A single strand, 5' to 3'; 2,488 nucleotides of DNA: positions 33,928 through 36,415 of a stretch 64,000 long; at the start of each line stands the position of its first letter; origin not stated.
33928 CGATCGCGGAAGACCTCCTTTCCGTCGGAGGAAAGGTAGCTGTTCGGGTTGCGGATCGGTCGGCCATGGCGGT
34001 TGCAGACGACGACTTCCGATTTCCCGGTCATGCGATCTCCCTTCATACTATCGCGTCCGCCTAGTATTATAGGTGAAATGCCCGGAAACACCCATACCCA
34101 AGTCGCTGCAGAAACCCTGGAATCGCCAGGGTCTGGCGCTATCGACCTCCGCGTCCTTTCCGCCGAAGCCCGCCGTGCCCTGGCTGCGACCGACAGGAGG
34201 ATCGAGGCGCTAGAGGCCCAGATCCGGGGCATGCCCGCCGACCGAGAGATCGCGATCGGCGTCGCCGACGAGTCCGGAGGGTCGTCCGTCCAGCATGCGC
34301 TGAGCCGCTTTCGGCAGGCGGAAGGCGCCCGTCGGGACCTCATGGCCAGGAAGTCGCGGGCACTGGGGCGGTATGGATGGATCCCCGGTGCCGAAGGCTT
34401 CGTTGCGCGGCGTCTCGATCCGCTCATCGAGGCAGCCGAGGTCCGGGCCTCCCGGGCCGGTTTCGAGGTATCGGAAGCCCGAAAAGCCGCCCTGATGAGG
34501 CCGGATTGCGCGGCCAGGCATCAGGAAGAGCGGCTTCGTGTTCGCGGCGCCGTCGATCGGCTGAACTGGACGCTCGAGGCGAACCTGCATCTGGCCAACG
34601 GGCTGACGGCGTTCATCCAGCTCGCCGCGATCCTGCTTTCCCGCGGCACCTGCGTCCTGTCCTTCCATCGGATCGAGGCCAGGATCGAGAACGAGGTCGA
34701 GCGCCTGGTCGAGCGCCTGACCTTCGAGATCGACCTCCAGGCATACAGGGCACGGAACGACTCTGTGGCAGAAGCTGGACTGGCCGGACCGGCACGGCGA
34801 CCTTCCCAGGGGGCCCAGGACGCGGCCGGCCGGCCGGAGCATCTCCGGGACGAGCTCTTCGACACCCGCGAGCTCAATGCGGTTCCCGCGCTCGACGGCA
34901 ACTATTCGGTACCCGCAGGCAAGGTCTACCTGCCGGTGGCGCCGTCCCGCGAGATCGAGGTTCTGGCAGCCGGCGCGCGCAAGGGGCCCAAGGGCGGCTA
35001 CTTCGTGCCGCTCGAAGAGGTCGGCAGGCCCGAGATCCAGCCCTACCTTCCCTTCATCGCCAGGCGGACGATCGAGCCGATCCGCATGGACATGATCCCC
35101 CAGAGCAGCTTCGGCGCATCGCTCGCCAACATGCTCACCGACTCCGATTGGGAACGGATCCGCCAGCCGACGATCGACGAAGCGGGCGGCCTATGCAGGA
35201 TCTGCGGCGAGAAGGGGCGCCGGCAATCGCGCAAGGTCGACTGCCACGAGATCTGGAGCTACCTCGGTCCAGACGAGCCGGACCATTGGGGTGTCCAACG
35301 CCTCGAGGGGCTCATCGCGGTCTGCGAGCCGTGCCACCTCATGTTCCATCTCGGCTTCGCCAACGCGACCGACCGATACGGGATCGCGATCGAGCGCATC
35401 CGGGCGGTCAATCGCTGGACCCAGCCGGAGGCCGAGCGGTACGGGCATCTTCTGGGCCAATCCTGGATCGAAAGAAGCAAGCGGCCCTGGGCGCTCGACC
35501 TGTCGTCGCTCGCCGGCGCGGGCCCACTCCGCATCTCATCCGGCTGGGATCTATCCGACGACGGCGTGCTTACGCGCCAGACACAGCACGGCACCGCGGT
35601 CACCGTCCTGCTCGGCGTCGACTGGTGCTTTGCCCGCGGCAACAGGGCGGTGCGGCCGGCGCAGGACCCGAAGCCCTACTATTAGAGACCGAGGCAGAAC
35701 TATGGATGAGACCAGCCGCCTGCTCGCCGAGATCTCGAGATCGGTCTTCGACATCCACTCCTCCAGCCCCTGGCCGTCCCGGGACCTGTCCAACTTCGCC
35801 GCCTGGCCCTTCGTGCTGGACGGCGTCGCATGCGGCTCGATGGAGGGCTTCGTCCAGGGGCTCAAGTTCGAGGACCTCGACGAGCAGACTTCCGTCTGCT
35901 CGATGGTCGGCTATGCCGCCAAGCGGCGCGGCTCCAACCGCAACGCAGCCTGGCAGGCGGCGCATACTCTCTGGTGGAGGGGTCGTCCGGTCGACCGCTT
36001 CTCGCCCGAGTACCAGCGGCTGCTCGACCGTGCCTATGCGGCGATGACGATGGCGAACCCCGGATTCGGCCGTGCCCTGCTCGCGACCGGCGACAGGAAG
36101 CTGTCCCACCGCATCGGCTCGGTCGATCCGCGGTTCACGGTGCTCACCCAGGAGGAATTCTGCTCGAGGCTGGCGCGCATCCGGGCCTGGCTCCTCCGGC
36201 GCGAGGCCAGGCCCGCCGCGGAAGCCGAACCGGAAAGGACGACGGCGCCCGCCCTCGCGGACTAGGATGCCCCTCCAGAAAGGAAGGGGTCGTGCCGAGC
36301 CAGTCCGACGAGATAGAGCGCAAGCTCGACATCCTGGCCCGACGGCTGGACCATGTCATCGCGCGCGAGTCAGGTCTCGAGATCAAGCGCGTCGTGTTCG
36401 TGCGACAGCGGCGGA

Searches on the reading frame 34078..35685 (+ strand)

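Call 17: search_protein_families(library=pfam, max_evalue=0.01, proteins=[window:34078-35685:+])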
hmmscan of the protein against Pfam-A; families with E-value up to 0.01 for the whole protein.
window:34078-35685:+ (535 aa): 0 families

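Call 31: search_protein_families(library=phrogs, max_evalue=0.001, proteins=[window:34078-35685:+])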
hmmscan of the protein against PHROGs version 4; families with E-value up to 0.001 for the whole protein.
window:34078-35685:+ (535 aa): 4 families
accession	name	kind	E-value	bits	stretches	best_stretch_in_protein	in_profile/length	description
phrog_5200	-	DNA, RNA and nucleotide metabolism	2.1e-29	103.5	1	336-479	6-141/154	HNH endonuclease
phrog_119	-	DNA, RNA and nucleotide metabolism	3e-05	24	1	348-430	181-261/443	HNH endonuclease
phrog_144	-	DNA, RNA and nucleotide metabolism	0.00012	22.8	1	354-448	68-157/175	HNH endonuclease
phrog_333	-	DNA, RNA and nucleotide metabolism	0.00067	20.8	0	356-420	19-75/138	HNH endonuclease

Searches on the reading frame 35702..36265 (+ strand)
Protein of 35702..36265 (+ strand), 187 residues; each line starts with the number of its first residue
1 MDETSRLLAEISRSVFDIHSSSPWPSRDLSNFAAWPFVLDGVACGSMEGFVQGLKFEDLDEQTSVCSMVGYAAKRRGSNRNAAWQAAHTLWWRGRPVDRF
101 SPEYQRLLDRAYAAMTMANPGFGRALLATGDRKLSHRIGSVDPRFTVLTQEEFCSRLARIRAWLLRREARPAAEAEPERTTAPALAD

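Call 17: search_protein_families(library=pfam, max_evalue=0.01, proteins=[window:35702-36265:+])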
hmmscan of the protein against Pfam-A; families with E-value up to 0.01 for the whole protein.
window:35702-36265:+ (187 aa): 1 family
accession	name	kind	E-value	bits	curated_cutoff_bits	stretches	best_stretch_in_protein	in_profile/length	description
PF08010.17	Phage_30_3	-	1.1e-52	177.9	36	1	24-161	2-137/138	Bacteriophage protein GP30.3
